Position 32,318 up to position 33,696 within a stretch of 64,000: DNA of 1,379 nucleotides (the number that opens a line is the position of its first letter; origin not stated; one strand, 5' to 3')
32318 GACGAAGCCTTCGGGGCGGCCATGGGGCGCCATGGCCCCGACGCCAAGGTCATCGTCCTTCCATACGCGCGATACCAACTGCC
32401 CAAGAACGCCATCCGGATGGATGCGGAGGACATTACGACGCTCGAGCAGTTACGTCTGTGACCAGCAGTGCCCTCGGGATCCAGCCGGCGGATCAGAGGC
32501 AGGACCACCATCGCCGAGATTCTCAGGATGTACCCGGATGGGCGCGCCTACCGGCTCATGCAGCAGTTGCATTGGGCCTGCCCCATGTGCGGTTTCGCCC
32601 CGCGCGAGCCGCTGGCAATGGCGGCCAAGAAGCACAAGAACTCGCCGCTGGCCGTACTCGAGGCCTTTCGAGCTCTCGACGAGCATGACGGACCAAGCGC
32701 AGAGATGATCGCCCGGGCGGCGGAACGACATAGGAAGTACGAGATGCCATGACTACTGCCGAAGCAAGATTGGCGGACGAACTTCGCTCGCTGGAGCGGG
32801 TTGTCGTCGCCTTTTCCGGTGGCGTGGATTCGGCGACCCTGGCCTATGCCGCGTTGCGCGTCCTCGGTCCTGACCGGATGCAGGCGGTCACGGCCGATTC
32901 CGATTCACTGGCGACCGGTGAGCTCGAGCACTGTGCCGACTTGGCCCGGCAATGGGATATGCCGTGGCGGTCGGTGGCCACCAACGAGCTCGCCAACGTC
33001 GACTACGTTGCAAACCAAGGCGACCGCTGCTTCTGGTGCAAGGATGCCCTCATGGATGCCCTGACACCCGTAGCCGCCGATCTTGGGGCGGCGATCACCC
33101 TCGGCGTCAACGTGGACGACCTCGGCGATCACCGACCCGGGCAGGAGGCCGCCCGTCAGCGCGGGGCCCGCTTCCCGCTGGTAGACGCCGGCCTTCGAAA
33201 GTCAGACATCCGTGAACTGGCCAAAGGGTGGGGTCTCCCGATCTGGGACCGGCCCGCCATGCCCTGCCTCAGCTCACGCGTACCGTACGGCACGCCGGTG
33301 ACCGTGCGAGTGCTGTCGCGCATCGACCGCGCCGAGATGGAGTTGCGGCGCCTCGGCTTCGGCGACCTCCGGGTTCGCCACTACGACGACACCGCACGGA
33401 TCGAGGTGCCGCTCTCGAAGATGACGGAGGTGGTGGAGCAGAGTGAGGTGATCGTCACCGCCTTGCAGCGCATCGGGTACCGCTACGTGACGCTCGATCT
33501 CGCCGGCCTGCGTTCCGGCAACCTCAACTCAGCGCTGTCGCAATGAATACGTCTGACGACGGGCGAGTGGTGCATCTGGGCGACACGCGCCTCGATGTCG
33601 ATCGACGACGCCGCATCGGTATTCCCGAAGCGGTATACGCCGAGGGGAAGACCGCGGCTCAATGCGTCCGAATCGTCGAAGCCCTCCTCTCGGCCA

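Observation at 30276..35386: Complete nickel-pincer-nucleotide (NPN) cofactor cluster with a LarA homolog of unknown substrate and an inserted CxxC DUF1858 gene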

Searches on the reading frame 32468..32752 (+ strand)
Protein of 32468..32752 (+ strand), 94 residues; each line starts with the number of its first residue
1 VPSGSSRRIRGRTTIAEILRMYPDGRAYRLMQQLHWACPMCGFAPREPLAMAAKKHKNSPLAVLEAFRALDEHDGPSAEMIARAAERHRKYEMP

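Call 3: search_protein_families(library=pfam, proteins=[window:32468-32752:+], max_evalue=0.01)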
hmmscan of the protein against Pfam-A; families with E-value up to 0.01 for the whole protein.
window:32468-32752:+ (94 aa): 0 families

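Call 4: search_protein_families(library=ncbifam, proteins=[window:32468-32752:+], max_evalue=0.01)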
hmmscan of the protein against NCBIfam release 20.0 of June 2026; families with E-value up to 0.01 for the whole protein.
window:32468-32752:+ (94 aa): 1 family
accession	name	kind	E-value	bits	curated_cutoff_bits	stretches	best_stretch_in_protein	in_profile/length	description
TIGR03980.1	prismane_assoc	subfamily_domain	8.9e-06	25.6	44.95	1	12-65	4-55/58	hybrid cluster protein-associated redox disulfide domain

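Call 7: search_solved_structures(query=window:32468-32752:+, max_evalue=10, show_alignments=3)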
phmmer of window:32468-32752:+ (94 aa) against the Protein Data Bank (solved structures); distinct sequences matched with E-value up to 10: 14.
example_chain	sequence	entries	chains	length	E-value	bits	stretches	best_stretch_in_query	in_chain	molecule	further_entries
2d9h_A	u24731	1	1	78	0.47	14.4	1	31-77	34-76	Zinc finger protein 692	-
8q6i_A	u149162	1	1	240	1.4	12.8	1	22-55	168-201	Cholera enterotoxin subunit A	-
1s5b_A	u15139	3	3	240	1.4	12.8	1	22-55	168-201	Cholera enterotoxin, A chain precursor | Cholera enterotoxin, A chain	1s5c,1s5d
8oxs_A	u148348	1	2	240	1.4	12.8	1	22-55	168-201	Cholera enterotoxin subunit A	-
1s5e_A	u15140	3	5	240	1.4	12.8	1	22-55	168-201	Cholera enterotoxin, A chain precursor | Cholera enterotoxin, A chain | Cholera enterotoxin subunit A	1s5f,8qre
1bq8_A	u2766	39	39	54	1.7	12.6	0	35-46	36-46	PROTEIN (RUBREDOXIN) | Rubredoxin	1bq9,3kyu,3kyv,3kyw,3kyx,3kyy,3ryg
2v3b_B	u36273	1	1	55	2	12.3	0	35-51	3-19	RUBREDOXIN 2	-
2pvx_A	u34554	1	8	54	2.2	12.2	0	35-44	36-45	Rubredoxin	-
1brf_A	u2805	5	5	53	2.2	12.2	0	35-46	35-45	PROTEIN (RUBREDOXIN) | RUBREDOXIN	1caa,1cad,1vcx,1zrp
9zdh_A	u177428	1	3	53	2.6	12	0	35-47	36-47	Rubredoxin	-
1yk5_A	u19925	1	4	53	3.5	11.6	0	35-46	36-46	Rubredoxin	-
7aor_at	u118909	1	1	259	4.8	11.1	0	32-57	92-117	mS66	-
9zdp_A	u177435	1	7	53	5.6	10.9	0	33-47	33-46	Rubredoxin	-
9w1v_A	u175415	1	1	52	6.5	10.7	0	35-46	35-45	RUBREDOXIN 3796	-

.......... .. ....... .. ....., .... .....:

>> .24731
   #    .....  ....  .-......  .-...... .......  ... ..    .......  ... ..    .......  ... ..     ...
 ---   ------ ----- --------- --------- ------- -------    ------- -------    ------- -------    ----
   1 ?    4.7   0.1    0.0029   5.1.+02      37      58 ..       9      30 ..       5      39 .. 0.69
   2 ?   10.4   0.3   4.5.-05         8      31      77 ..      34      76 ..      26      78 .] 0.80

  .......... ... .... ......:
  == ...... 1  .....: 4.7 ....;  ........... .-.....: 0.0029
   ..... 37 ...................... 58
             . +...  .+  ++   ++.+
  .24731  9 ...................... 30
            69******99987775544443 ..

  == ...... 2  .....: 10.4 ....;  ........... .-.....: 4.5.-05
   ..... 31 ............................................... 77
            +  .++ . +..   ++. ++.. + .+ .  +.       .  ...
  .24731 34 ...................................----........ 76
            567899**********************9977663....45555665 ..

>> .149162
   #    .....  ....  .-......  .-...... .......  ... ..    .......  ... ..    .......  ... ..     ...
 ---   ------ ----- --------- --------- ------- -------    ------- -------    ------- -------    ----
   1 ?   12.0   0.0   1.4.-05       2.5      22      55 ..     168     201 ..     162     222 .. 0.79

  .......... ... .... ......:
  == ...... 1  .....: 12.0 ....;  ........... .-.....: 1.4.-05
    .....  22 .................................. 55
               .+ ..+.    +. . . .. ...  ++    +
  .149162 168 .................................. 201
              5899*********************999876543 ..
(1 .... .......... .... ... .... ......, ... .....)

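Call 9: find_homologous_proteins(query=window:32468-32752:+, max_evalue=0.001)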
Query window:32468-32752:+ (94 aa): 24 proteins with E <= 0.001 among 25 candidates.
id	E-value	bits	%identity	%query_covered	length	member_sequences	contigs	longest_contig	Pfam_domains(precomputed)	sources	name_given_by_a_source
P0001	6.8e-49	182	88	100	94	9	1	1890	-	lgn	-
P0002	6.9e-47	175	84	100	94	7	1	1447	-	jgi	jgi:hypothetical protein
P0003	9.0e-47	175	83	100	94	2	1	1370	-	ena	-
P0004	2.9e-43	164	85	91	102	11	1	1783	-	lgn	-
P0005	7.2e-40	153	80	91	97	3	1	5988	-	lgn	-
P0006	7.4e-36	140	75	90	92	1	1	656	-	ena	-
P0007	8.2e-36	140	74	94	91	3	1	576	-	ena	-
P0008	6.3e-35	137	74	94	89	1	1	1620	-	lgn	-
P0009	6.9e-35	137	77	88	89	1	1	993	-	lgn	-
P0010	8.4e-35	137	75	93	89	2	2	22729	-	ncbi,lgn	ncbi:MAG: hypothetical protein WBM90_14020 [Acidimicrobiia bacterium]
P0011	1.0e-34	137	85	79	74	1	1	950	-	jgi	jgi:hypothetical protein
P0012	1.2e-34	136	82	79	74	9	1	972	-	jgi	jgi:hypothetical protein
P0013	1.6e-34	136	74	94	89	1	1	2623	-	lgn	-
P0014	1.9e-34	136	77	88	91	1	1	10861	-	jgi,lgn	jgi:hypothetical protein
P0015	2.3e-34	135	76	89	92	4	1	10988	-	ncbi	-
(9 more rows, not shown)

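Call 44: search_solved_structures(query=A3, max_evalue=10, show_alignments=4)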
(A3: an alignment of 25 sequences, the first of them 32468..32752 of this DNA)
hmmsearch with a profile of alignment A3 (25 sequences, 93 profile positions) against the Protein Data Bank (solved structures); distinct sequences matched with E-value up to 10: 15.
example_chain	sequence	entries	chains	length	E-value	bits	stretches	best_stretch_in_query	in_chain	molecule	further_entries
2d9h_A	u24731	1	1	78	0.0078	19.4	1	27-63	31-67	Zinc finger protein 692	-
2v3b_B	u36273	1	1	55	0.68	13.2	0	34-50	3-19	RUBREDOXIN 2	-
36za_5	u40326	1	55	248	0.74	13.1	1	31-87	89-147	Tail Tube gp217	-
2pvx_A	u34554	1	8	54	0.9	12.8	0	34-44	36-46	Rubredoxin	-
11fg_Z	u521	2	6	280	0.9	12.8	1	31-87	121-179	PVC Protein gp192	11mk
7aor_at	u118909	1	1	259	0.9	12.8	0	31-56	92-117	mS66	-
1ahr_A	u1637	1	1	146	1.1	12.5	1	45-87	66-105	CALMODULIN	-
3apt_A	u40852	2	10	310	1.2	12.4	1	32-65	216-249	Methylenetetrahydrofolate reductase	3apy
1v93_A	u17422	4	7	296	1.3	12.4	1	32-65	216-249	5,10-Methylenetetrahydrofolate reductase | Methylenetetrahydrofolate reductase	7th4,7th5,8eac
9zdp_A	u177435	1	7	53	1.3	12.3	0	33-44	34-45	Rubredoxin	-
8jpy_A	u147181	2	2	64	1.5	12.1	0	34-59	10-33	Insulinoma-associated protein 1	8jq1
1yk5_A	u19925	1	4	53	1.8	11.9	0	34-46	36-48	Rubredoxin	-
6hiv_DS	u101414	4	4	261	1.9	11.8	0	31-56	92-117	ms66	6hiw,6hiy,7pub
1s24_A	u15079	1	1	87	1.9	11.8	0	31-48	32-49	Rubredoxin 2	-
1bq8_A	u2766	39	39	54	2.4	11.5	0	34-46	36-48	PROTEIN (RUBREDOXIN) | Rubredoxin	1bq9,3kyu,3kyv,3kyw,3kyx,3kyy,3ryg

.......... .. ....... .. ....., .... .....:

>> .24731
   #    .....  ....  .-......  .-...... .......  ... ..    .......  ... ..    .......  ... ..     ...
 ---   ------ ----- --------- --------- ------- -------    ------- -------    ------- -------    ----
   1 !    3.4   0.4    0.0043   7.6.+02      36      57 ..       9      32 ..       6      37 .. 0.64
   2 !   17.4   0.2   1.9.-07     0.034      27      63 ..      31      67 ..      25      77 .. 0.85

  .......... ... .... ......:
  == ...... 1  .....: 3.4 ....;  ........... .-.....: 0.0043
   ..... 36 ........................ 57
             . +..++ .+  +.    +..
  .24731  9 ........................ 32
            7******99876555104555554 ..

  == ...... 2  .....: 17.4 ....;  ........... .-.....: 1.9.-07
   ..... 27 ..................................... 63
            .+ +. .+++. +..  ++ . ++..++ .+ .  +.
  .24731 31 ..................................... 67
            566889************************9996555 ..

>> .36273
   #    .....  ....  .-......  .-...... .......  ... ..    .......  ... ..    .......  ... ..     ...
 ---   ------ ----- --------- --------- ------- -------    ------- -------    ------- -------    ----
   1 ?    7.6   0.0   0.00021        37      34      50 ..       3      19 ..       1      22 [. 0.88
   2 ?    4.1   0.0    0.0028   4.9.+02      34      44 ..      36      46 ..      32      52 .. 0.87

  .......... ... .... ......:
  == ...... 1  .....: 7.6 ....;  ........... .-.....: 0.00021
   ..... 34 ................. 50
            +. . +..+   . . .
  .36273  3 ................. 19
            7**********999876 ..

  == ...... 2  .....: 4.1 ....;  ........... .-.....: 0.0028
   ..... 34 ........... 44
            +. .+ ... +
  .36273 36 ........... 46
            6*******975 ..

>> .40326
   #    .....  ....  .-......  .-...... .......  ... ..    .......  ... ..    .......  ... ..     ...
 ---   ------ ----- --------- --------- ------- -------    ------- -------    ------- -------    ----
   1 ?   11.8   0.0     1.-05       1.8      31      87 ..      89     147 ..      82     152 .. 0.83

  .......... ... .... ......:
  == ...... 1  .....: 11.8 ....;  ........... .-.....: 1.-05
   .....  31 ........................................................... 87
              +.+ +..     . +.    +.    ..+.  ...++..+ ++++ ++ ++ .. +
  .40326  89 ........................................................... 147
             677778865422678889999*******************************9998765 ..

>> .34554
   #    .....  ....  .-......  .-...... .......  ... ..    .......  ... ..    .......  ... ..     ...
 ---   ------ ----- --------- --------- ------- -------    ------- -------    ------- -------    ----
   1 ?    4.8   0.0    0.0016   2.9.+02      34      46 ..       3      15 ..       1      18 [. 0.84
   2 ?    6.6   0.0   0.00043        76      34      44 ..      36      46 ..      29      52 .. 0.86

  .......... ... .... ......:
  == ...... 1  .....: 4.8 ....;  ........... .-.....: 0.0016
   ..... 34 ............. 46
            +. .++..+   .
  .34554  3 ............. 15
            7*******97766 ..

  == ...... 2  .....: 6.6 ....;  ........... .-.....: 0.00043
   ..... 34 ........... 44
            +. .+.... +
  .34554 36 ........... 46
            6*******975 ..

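Call 46: search_protein_families(library=pfam, alignment_id=A3, max_evalue=10)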
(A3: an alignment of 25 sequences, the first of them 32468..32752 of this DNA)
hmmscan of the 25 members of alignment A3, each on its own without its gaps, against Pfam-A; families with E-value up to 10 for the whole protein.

A. member 1, window:32468-32752:+ (94 aa): 1 family
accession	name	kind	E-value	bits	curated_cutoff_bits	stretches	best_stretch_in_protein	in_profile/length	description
PF08984.16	DUF1858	-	0.033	14.7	32.2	1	10-57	2-52/59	Domain of unknown function (DUF1858)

B. families by the number of members that match (of 25 scanned): 7 families
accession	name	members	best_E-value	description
PF08984.16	DUF1858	21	2.5e-05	Domain of unknown function (DUF1858)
PF16988.10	Vps36-NZF-N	2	0.15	Vacuolar protein sorting 36 NZF-N zinc-finger domain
PF24623.2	Phage_zn_bind_8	1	0.042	Putative DNA-binding phage zinc finger domain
PF11387.14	DUF2795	1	0.13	Protein of unknown function (DUF2795)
PF12595.13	iRhom1-2_N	1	0.14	Inactive rhomboid proteins 1/2, N-terminal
PF04060.18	FeS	1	0.2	Putative Fe-S cluster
PF10571.15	UPF0547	1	0.57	Uncharacterised protein family UPF0547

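Call 50: predict_structure(alignment_id=A3)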
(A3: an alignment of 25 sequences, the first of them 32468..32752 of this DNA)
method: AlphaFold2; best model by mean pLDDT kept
length: 94 residues; sequences in the alignment: 25
mean_pLDDT: 77.4   pTM: 0.68
mean pLDDT of the five models: 77.4, 76.1, 74.6, 74.1, 69.6
residues with pLDDT >= 90: 0; 70-90: 73; 50-70: 15; < 50: 6
segments of 3 or more residues with pLDDT < 50: 1-5
pLDDT, mean of each block of 10 residues (from residue 1): 57 85 86 70 75 84 88 83 79 53
secondary structure, 60 per line:
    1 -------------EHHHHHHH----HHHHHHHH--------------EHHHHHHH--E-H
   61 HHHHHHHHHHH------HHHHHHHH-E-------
elements in order: H15-21 H26-33 H49-55 H60-71 H78-85

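Call 52: fold_search(model_id=the predicted structure, library=pdb)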
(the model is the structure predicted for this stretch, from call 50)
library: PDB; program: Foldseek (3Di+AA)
matches with E <= 10: 26; with E <= 0.001: 0
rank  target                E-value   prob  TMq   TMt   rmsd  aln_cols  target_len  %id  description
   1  7y22_A                3.7e+00  0.01  0.15  0.06  10.7        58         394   21  CryoEM structure of Klebsiella phage Kp7 tail complex applied with C6 symmetry (released 2023-06-14)
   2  7mgq_A                4.0e+00  0.03  0.23  0.04  13.2        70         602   24  AICAR transformylase/IMP cyclohydrolase (ATIC) is essential for de novo purine biosynthesis and infection by Cryptococ (released 2022-04-20)
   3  1puj                  4.2e+00  0.06  0.33  0.16   9.4        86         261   12  Structure of B. subtilis YlqF GTPase (released 2003-07-08)
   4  4jw3_D                4.8e+00  0.03  0.20  0.20  11.5        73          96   18  Selection of specific protein binders for pre-defined targets from an optimized library of artificial helicoidal repea (released 2013-09-25)
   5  7mgq_B                5.1e+00  0.03  0.23  0.04  13.2        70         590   24  AICAR transformylase/IMP cyclohydrolase (ATIC) is essential for de novo purine biosynthesis and infection by Cryptococ (released 2022-04-20)
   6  8s52_M                5.1e+00  0.02  0.22  0.11   9.3        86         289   14  RNA polymerase II core initially transcribing complex with an ordered RNA of 10 nt (released 2024-04-17)
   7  3cjt_H                5.4e+00  0.06  0.25  0.32   7.4        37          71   22  Ribosomal protein L11 methyltransferase (PrmA) in complex with dimethylated ribosomal protein L11 (released 2008-05-20)
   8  3cjt_J                5.4e+00  0.06  0.25  0.19   7.4        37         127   22  Ribosomal protein L11 methyltransferase (PrmA) in complex with dimethylated ribosomal protein L11 (released 2008-05-20)
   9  6s8g_A                5.4e+00  0.05  0.32  0.15   4.8        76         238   17  Cryo-EM structure of LptB2FGC in complex with AMP-PNP (released 2019-09-25)
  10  6s8g_B                5.4e+00  0.05  0.32  0.15   4.8        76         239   17  Cryo-EM structure of LptB2FGC in complex with AMP-PNP (released 2019-09-25)
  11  4p31_B                5.8e+00  0.03  0.31  0.16   8.2       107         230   15  Crystal structure of a selenomethionine derivative of E. coli LptB in complex with ADP-Magensium (released 2014-03-26)
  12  3cjs_C                6.2e+00  0.06  0.26  0.34   7.4        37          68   22  Minimal Recognition Complex between PrmA and Ribosomal Protein L11 (released 2008-05-20)
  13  2nxn_B                6.6e+00  0.06  0.26  0.18   7.4        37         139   22  T. thermophilus ribosomal protein L11 methyltransferase (PrmA) in complex with ribosomal protein L11 (released 2006-12-26)
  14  4xvv_A                6.6e+00  0.02  0.21  0.23  10.2        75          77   15  Crystal structure of an Acid stress chaperone HdeB (KPN_03484) from Klebsiella pneumoniae subsp. pneumoniae MGH 78578  (released 2015-02-11)
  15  2w2h_A                6.6e+00  0.01  0.16  0.09  13.1       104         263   12  Structural basis of transcription activation by the Cyclin T1-Tat-TAR RNA complex from EIAV (released 2008-12-09)
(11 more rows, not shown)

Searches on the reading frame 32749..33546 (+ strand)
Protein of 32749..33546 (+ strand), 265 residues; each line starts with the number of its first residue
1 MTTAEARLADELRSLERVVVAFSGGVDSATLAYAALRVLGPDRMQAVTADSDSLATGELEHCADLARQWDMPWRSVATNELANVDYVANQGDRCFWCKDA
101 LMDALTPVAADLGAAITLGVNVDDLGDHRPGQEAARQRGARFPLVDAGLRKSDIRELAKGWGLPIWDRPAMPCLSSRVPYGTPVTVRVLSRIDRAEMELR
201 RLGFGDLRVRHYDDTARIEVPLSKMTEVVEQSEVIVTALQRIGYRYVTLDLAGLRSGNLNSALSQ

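Call 3: search_protein_families(library=pfam, proteins=[window:32749-33546:+], max_evalue=0.01)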
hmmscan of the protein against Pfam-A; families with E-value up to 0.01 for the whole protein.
window:32749-33546:+ (265 aa): 5 families
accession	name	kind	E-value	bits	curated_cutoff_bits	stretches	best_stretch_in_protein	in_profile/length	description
PF02540.23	NAD_synthase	-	4.9e-06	26.3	21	1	15-78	18-81/242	NAD synthase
PF06508.19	QueC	-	0.0011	19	22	1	18-83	2-65/210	Queuosine biosynthesis protein QueC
PF01171.26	ATP_bind_3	-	0.0026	17.9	27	1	18-76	2-64/182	PP-loop family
PF03054.22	tRNA_Me_trans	-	0.0055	16.8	20.6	0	17-34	2-19/202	tRNA methyl transferase HUP domain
PF00733.27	Asn_synthase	-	0.0075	16.4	21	0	9-80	11-81/354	Asparagine synthase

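Call 4: search_protein_families(library=ncbifam, proteins=[window:32749-33546:+], max_evalue=0.01)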
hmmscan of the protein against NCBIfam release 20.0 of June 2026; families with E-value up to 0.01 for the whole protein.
window:32749-33546:+ (265 aa): 12 families
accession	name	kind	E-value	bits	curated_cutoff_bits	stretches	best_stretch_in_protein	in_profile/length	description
TIGR00268.2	TIGR00268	equivalog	2.2e-88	295.9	150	1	4-260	2-259/259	ATP-dependent sacrificial sulfur transferase LarE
NF010587.0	PRK13980.1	equivalog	1.4e-07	31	255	1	14-81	30-97/267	NAD+ synthase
TIGR00884.1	guaA_Cterm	equivalog_domain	2.8e-05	23.6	338.75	1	16-78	17-79/310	glutamine-hydrolyzing GMP synthase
NF000848.1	PRK00074.1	equivalog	4.1e-05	22.4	400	1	16-73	214-272/512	glutamine-hydrolyzing GMP synthase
NF010588.0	PRK13981.1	equivalog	6.3e-05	21.5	479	1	15-80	285-350/546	NAD+ synthase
TIGR00552.1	nadE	equivalog_domain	0.00012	21.4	63.65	1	15-85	22-93/251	NAD(+) synthase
TIGR00364.1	TIGR00364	equivalog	0.00031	20.4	150.3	1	19-80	2-61/201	7-cyano-7-deazaguanine synthase QueC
NF007942.0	PRK10660.1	equivalog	0.00099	18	606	1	6-76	8-83/439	tRNA lysidine(34) synthetase TilS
NF002048.0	PRK00876.1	subfamily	0.0014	17.5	313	1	17-48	39-70/330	NAD(+) synthase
NF001138.1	PRK00143.1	equivalog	0.0021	17.1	284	0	17-35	1-19/345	tRNA 2-thiouridine(34) synthase MnmA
NF033561.1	macrolact_Ik_Al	subfamily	0.0027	16.4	300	1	17-69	213-267/561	albusnodin/ikarugamycin family macrolactam cyclase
TIGR02432.1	lysidine_TilS_N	equivalog_domain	0.0045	16.9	93.6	0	17-73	1-61/189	tRNA lysidine(34) synthetase TilS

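Call 6: search_solved_structures(query=window:32749-33546:+, max_evalue=0.001, show_alignments=3)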
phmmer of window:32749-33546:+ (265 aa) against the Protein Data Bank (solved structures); distinct sequences matched with E-value up to 0.001: 4.
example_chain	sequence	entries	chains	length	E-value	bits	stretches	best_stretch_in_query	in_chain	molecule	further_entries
6b2o_A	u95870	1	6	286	1.2e-47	165.8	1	2-264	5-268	ATP-utilizing enzyme of the PP-loopsuperfamily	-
5udq_A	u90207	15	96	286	2.2e-47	164.9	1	2-264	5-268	Lactate racemization operon protein LarE | ATP-utilizing enzyme of the PP-loopsuperfamily | Pyridinium-3,5-biscarboxylic acid mononucleotide sulfurtransferase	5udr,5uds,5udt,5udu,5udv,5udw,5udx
8cnz_A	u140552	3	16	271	3.5e-16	62.7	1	16-251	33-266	NAD_synthase domain-containing protein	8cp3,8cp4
2dpl_A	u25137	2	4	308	0.00011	25.1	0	16-63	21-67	GMP synthase [glutamine-hydrolyzing] subunit B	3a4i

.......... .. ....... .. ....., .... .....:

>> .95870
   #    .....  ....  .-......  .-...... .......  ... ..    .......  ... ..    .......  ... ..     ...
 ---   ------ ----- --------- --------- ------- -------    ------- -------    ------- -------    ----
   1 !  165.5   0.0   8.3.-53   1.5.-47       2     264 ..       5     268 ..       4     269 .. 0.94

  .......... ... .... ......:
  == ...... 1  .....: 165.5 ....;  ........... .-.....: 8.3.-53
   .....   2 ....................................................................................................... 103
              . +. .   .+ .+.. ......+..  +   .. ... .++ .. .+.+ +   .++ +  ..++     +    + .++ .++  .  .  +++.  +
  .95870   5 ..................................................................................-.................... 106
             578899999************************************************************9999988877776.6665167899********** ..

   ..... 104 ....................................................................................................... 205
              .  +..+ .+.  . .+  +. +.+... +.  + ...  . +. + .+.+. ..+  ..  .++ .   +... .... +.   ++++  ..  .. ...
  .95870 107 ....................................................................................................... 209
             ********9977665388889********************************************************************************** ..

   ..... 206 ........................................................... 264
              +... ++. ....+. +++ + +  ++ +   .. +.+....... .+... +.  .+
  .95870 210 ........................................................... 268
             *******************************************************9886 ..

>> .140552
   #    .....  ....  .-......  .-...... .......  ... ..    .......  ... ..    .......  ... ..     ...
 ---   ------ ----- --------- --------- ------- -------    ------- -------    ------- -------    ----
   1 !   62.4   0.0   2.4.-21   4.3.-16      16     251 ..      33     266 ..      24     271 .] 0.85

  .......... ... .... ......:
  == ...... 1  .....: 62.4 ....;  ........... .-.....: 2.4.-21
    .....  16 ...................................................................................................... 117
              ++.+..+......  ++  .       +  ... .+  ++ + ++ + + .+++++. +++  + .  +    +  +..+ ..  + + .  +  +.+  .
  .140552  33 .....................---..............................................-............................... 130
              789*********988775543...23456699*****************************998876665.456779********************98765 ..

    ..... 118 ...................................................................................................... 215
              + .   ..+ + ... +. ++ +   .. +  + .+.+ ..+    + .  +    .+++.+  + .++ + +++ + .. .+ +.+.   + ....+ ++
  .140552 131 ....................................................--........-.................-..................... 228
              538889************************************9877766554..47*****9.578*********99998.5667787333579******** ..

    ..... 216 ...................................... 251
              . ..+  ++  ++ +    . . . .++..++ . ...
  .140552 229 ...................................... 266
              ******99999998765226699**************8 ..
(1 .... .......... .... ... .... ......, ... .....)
